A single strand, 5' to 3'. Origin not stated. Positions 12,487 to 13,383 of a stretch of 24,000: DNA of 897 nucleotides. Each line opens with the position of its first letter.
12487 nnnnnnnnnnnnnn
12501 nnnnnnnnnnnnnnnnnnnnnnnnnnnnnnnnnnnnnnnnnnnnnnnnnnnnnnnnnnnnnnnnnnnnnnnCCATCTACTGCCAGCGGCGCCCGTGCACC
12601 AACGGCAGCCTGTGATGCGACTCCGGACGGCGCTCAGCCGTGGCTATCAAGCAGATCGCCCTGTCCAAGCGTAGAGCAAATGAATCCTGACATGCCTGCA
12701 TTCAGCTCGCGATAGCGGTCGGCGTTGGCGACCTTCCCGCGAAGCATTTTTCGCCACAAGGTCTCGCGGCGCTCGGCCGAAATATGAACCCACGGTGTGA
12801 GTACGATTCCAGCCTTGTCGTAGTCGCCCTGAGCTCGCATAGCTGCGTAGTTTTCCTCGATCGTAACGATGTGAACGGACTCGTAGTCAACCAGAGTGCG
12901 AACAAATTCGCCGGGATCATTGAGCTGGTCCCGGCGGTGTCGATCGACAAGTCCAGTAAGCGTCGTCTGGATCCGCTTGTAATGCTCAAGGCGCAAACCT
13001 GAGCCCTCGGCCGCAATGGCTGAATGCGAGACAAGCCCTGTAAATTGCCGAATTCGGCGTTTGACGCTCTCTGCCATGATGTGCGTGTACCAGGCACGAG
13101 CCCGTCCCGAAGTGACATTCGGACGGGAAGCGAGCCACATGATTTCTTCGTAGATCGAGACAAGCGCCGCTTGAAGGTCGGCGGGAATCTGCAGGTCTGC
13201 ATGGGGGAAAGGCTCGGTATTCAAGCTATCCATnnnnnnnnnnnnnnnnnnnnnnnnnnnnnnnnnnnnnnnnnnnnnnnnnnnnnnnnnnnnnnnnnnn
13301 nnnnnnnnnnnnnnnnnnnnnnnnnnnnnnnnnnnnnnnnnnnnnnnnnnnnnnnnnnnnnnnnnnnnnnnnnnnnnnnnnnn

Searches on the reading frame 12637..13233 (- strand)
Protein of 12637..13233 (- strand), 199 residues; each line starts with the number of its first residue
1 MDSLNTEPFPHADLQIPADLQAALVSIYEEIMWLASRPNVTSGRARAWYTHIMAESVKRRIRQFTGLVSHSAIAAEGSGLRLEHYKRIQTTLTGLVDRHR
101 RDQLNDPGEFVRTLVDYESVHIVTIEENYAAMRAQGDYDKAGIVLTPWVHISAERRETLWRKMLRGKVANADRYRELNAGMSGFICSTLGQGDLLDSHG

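Call 8: search_protein_families(library=pfam, proteins=[window:12637-13233:-], max_evalue=0.01)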
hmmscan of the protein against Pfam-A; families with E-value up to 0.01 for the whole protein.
window:12637-13233:- (199 aa): 0 families

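Call 9: search_protein_families(library=padloc, proteins=[window:12637-13233:-], max_evalue=0.01)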
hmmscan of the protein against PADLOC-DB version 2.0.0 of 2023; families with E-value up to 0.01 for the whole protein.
window:12637-13233:- (199 aa): 0 families

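Call 14: search_protein_families(library=ncbifam, proteins=[window:12637-13233:-], max_evalue=0.01)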
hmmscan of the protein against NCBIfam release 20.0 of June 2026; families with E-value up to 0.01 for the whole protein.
window:12637-13233:- (199 aa): 0 families

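Call 23: find_homologous_proteins(query=window:12637-13233:-)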
Query window:12637-13233:- (199 aa): 280 proteins with E <= 0.001 among 472 candidates; the best 120 are listed.
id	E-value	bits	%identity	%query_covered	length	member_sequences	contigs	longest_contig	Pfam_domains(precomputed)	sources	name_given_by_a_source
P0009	2.1e-97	342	93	83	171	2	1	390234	-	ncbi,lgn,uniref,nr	ncbi:hypothetical protein ParKJ_23315 [Paraburkholderia fungorum]|uniref:Uncharacterized protein n=1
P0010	5.9e-80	285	77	86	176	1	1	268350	-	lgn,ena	-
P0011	5.2e-79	282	74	88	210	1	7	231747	-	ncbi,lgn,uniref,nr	ncbi:hypothetical protein [Burkholderia cepacia]|uniref:hypothetical protein n=1 Tax=Burkholderia ce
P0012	2.3e-76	274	77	81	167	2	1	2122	-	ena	-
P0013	1.3e-75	271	80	79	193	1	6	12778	-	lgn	-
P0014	1.8e-75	271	74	86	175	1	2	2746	-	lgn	-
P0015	2.2e-75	270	75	83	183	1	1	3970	-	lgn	-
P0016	2.6e-75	270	73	88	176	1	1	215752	-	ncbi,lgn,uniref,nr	ncbi:hypothetical protein LGM71_29355 [Burkholderia sp. AU33545]|uniref:hypothetical protein n=1 Tax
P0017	1.3e-73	264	73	80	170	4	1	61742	-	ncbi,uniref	ncbi:hypothetical protein [Paraburkholderia sediminicola]|uniref:hypothetical protein n=1 Tax=Parabu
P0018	1.3e-71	258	70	85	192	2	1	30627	-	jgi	jgi:hypothetical protein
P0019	1.4e-71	258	71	80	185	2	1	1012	-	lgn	-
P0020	9.6e-71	255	71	82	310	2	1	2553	-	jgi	jgi:hypothetical protein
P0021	2.4e-70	254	71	82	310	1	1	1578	-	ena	-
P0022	5.6e-70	253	71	80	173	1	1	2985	-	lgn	-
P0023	3.7e-69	250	72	80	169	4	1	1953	-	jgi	jgi:hypothetical protein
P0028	9.0e-68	245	66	87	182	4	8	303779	-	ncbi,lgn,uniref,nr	ncbi:hypothetical protein [Burkholderia ubonensis]|uniref:hypothetical protein n=1 Tax=Burkholderia 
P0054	7.5e-63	229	64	83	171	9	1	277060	-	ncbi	ncbi:MAG: hypothetical protein U1F17_03825 [Burkholderiaceae bacterium]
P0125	6.6e-55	204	60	79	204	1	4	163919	-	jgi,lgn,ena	-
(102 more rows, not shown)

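Call 24: find_encoding_contigs(protein=P0009, flank=10000, max_places=2)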
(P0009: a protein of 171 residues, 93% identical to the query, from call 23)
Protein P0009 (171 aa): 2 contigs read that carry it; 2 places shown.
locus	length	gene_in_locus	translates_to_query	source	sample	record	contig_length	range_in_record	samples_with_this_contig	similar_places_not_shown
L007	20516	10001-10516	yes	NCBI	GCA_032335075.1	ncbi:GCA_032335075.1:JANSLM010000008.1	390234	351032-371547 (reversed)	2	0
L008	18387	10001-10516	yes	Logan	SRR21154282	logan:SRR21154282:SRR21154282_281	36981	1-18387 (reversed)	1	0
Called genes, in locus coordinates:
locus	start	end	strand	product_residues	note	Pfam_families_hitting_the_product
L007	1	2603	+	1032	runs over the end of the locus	-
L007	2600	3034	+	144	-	-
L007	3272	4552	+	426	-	PF00145:DNA_methylase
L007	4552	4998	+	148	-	PF03852:Vsr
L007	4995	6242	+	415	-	PF09019:EcoRII-C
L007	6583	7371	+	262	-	PF26345:ScoMcrA_N, PF13391:HNH_2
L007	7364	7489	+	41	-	PF21818:DUF6884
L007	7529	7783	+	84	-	PF21818:DUF6884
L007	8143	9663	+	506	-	PF00656:Peptidase_C14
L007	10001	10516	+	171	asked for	-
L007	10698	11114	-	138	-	-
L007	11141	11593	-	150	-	-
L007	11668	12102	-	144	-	PF04965:GPW_gp25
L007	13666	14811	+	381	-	PF06996:T6SS_TssG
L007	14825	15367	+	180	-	PF12790:T6SS-SciN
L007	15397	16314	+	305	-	PF14311:DUF4379 (faint)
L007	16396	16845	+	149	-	-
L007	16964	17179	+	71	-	-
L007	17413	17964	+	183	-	PF04355:BamE (weak)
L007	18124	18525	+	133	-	PF12200:DUF3597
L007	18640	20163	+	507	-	PF13518:HTH_28 (faint), PF23451:Zn_ribbon_PaaD (weak), PF02701:Zn_ribbon_Dof (faint), PF05344:DUF746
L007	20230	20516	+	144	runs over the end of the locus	PF00856:SET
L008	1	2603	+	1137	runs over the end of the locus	-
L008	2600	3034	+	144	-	-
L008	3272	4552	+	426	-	PF00145:DNA_methylase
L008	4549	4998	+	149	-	PF03852:Vsr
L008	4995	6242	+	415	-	PF09019:EcoRII-C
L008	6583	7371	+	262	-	PF26345:ScoMcrA_N, PF13391:HNH_2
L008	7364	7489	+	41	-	PF21818:DUF6884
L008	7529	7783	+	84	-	PF21818:DUF6884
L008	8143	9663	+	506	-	PF00656:Peptidase_C14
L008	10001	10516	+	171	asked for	-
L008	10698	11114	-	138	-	-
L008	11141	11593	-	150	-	-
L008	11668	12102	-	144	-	PF04965:GPW_gp25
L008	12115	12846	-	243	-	PF07724:AAA_2, PF10431:ClpB_D2-small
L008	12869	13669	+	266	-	PF05947:T6SS_TssF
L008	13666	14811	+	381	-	PF06996:T6SS_TssG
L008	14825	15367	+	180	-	PF12790:T6SS-SciN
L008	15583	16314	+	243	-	PF14311:DUF4379 (faint)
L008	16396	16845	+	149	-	-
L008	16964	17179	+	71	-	-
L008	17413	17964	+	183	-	PF04355:BamE (weak)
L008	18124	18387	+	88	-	?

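Call 25: find_encoding_contigs(protein=P0028, flank=10000, max_places=3)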
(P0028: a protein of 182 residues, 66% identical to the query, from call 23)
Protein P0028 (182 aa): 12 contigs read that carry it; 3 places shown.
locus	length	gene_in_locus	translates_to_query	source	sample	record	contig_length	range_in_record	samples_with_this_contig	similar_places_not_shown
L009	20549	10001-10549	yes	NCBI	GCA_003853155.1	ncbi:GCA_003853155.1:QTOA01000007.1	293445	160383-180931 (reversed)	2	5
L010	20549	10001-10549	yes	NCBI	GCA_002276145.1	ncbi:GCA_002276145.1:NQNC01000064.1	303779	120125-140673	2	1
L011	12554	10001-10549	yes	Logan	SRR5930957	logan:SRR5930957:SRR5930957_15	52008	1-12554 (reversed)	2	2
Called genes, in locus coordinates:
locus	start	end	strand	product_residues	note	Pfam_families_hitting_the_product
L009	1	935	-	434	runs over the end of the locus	PF13433:Peripla_BP_5, PF13458:Peripla_BP_6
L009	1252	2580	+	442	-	PF00202:Aminotran_3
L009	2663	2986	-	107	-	PF00581:Rhodanese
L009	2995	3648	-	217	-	PF01135:PCMT, PF00398:RrnaAD (weak), PF05175:MTS, PF06325:PrmA, PF13847:Methyltransf_31 (weak), PF08241:Methyltransf_11 (weak), PF13649:Methyltransf_25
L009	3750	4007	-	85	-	-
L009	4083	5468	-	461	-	PF04055:Radical_SAM, PF06969:HemN_C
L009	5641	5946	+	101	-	PF03692:CxxCxxCC (weak)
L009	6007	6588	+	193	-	PF07273:DUF1439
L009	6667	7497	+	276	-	PF02673:BacA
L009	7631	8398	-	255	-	PF02390:Methyltransf_4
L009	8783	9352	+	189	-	-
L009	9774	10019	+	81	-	-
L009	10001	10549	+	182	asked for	-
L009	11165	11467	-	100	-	-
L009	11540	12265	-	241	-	PF17278:DUF5343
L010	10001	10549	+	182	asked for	-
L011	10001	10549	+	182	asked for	-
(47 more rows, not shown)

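Call 26: find_encoding_contigs(protein=P0054, flank=10000, max_places=2)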
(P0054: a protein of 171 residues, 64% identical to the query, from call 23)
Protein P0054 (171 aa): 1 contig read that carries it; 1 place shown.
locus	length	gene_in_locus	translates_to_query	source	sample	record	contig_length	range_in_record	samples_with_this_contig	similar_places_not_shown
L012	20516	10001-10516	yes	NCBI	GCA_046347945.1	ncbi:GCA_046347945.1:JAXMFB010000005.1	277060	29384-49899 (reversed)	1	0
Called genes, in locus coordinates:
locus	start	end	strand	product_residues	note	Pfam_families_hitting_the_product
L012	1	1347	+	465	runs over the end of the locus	-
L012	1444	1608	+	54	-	-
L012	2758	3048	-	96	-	PF07045:DUF1330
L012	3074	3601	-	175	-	-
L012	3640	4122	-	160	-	PF12802:MarR_2, PF13404:HTH_AsnC-type, PF13412:HTH_24, PF01047:MarR (weak), PF01037:AsnC_trans_reg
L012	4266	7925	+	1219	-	PF01558:POR, PF20169:DUF6537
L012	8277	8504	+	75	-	PF07927:HicA_toxin (weak)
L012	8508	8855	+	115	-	PF15919:HicB_lk_antitox (weak), PF15970:HicB-like_2, PF05534:HicB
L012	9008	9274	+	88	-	-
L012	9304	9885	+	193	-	PF06736:TMEM175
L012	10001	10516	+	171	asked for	-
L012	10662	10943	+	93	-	PF04365:BrnT_toxin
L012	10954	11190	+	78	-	PF12441:CopG_antitoxin (weak), PF14384:BrnA_antitoxin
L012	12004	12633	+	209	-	PF01872:RibD_C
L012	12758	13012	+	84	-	PF07927:HicA_toxin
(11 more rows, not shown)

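Call 47: search_solved_structures(query=A3, max_evalue=10)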
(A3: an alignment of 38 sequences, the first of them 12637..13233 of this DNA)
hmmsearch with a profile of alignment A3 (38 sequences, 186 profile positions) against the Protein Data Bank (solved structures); distinct sequences matched with E-value up to 10: 11.
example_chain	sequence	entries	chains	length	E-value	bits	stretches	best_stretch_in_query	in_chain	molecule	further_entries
3snh_A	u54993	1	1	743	0.37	13.4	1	74-132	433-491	Dynamin-1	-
6dlu_B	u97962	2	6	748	0.54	12.9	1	76-132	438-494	Dynamin-1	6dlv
8tym_c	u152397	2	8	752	0.55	12.9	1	76-132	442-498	Dynamin-1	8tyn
8sxz_b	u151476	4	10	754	0.55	12.9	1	76-132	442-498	Dynamin-1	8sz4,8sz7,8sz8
3zvr_A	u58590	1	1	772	0.61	12.7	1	70-132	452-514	DYNAMIN-1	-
4uud_A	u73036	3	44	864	0.69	12.5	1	76-132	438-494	DYNAMIN-1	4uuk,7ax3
4uud_B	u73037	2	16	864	0.69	12.5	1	76-132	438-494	DYNAMIN-1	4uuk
8t0k_b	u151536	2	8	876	0.71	12.5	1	76-132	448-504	Dynamin-1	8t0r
5te4_G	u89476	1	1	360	1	12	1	115-165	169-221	HIV-1 clade G strain X2088 gp120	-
1nvj_A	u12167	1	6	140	1.2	11.8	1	63-103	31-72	Molybdopterin converting factor subunit 2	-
4p7b_A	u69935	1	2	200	1.7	11.2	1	43-82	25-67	Peptidyl-tRNA hydrolase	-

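Call 57: predict_structure(alignment_id=A3)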
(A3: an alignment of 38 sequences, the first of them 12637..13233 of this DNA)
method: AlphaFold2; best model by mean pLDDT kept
length: 199 residues; sequences in the alignment: 38
mean_pLDDT: 86.8   pTM: 0.78
mean pLDDT of the five models: 86.8, 86.6, 86.6, 86.2, 85.9
residues with pLDDT >= 90: 133; 70-90: 35; 50-70: 24; < 50: 7
segments of 3 or more residues with pLDDT < 50: 1-7
pLDDT, mean of each block of 10 residues (from residue 1): 46 79 95 96 90 83 95 90 88 95 96 92 96 92 96 95 95 89 63 65
secondary structure, 60 per line:
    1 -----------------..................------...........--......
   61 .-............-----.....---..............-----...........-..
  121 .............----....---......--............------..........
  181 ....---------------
elements in order: H18-35 H42-52 H55-61 E63-69 H70-74 E80-84 H88-101 H107-117 E119-124 H125-133 H138-141 E145-147 H153-164 H171-184

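Call 63: fold_search(model_id=the predicted structure, library=pdb)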
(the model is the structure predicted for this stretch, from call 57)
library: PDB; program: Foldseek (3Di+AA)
matches with E <= 10: 31; with E <= 0.001: 0
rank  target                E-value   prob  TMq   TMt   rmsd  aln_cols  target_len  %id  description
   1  1o9r_A                1.1e+00  0.05  0.15  0.18  17.9       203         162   10  The X-ray crystal structure of Agrobacterium tumefaciens Dps, a member of the family that protect DNA without binding (released 2003-05-29)
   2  2eb1_A                2.1e+00  0.06  0.16  0.18  21.2       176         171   11  Crystal Structure of the C-Terminal RNase III Domain of Human Dicer (released 2007-11-06)
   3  5iz2_A                4.4e+00  0.03  0.15  0.22  14.6       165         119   11  Crystal structure of the N. clavipes spidroin NTD at pH 6.5 (released 2016-07-27)
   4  3les_B                4.7e+00  0.02  0.11  0.13  15.9       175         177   12  2F5 Epitope scaffold ES2 (released 2010-09-29)
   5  4m33_A                4.9e+00  0.03  0.17  0.20  17.6       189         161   11  Crystal structure of gated-pore mutant H141D of second DNA-Binding protein under starvation from Mycobacterium smegmat (released 2014-03-05)
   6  2idg_B                5.2e+00  0.01  0.13  0.16  17.1       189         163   11  Crystal Structure of hypothetical protein AF0160 from Archaeoglobus fulgidus (released 2006-11-14)
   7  7ane_as               5.2e+00  0.01  0.10  0.09  14.0        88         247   18  Leishmania Major mitochondrial ribosome (released 2021-06-23)
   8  1vel_A                5.2e+00  0.01  0.11  0.13  17.3       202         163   10  Mycobacterium smegmatis Dps tetragonal form (released 2004-06-29)
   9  2vzb_B                5.5e+00  0.02  0.17  0.20  17.0       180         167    7  A Dodecameric Thioferritin in the Bacterial Domain, Characterization of the Bacterioferritin-Related Protein from Bact (released 2009-11-17)
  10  3uvh_B                6.1e+00  0.03  0.19  0.17  12.2       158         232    9  Crystal Structure Analysis of E81M mutant of human CLIC1 (released 2011-12-14)
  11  3bqy                  6.4e+00  0.01  0.16  0.15  16.5       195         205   12  Crystal structure of a possible TetR family transcriptional regulator from Streptomyces coelicolor A3(2). (released 2008-01-15)
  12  2iok_A                6.8e+00  0.02  0.15  0.13  15.6       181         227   11  Human estrogen receptor alpha ligand-binding domain in complex with compound 1D (released 2007-10-09)
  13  5hjh_D                6.8e+00  0.01  0.14  0.15  18.1       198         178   10  Dps4 from Nostoc punctiforme in complex with Fe ions (released 2017-01-25)
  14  8bfi_C                7.1e+00  0.02  0.16  0.10  16.6       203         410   10  human CNOT1-CNOT10-CNOT11 module (released 2022-12-28)
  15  2cf7_C                7.1e+00  0.01  0.11  0.15  17.4       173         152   12  Asp74Ala mutant crystal structure for Dps-like peroxide resistance protein Dpr from Streptococcus suis. (released 2006-09-28)
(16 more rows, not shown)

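Call 79: search_dna_similar(query=window:12637-13233:-, collection=plasmids, mode=protein, max_rows=30)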
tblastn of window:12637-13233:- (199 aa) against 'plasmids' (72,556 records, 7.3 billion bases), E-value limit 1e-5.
Records with a match: 3; places in all: 4; records where one place covers at least 80% of the query: 0.
Best place of each record, by identity: 60-80% 1; <60% 2.
By first word of the organism name: Pandoraea 1; Dyella 1; Lelliottia 1.
By predicted mobility (MOB-suite, as given by PLSDB): non-mobilizable 2; mobilizable 1.
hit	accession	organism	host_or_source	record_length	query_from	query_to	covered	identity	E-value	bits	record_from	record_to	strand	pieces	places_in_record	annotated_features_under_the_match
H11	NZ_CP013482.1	Pandoraea apista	Cell culture,Sputum (Cystic Fibrosis ...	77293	23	174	76%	69.7%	4e-65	223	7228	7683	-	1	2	hypothetical protein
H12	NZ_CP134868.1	Dyella sp. BiH032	Soil,soil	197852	16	174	80%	49.7%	8e-40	150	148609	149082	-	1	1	hypothetical protein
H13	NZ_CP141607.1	Lelliottia sp. JS-SCA-14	whole organism,soil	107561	37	170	67%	30.3%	2e-9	64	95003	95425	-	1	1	hypothetical protein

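Call 83: get_annotated_region(hit=H11, flank=6000)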
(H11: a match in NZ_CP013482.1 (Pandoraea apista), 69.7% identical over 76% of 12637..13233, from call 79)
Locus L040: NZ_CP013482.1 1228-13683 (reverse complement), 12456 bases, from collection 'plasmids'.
description: Pandoraea apista strain DSM 16535 plasmid pPA35, complete sequence
organism: Pandoraea apista (NCBI taxid 93218)
taxonomy: Bacteria; Pseudomonadota; Betaproteobacteria; Burkholderiales; Burkholderiaceae; Pandoraea; Pandoraea apista
host: -; source: Cell culture,Sputum (Cystic Fibrosis Patient); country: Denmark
typing (MOB-suite, as given by PLSDB): mobilizable; replicon rep_cluster_877; relaxase MOBP
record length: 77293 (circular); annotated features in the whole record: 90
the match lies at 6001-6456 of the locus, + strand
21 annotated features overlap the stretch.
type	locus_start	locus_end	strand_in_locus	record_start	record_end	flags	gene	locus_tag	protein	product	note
CDS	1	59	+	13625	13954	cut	-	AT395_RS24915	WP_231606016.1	hypothetical protein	-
CDS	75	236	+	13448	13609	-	-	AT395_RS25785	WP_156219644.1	hypothetical protein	-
CDS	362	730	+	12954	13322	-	-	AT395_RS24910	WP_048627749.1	hypothetical protein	-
CDS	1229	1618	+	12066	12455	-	-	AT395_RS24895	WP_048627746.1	hypothetical protein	-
CDS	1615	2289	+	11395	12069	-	-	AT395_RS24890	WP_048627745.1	A24 family peptidase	-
CDS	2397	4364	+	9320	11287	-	-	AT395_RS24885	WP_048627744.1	acyltransferase family protein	-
CDS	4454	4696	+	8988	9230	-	-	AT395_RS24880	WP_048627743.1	hypothetical protein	-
CDS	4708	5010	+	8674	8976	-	-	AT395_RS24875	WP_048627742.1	hypothetical protein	-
CDS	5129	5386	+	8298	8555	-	-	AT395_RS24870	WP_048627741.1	hypothetical protein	-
CDS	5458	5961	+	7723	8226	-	-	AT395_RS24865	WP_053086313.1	hypothetical protein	-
CDS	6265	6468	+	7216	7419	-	-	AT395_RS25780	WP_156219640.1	hypothetical protein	-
CDS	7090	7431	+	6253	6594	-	-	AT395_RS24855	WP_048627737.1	hypothetical protein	-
CDS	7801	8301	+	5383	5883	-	-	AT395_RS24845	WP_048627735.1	hypothetical protein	-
CDS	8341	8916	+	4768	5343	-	-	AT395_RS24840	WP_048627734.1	hypothetical protein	-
CDS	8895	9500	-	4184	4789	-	-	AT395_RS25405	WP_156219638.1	hypothetical protein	-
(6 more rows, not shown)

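Call 85: search_protein_families(library=phrogs, proteins=[window:12637-13233:-], max_evalue=0.01)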
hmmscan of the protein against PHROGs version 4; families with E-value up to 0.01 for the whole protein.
window:12637-13233:- (199 aa): 0 families
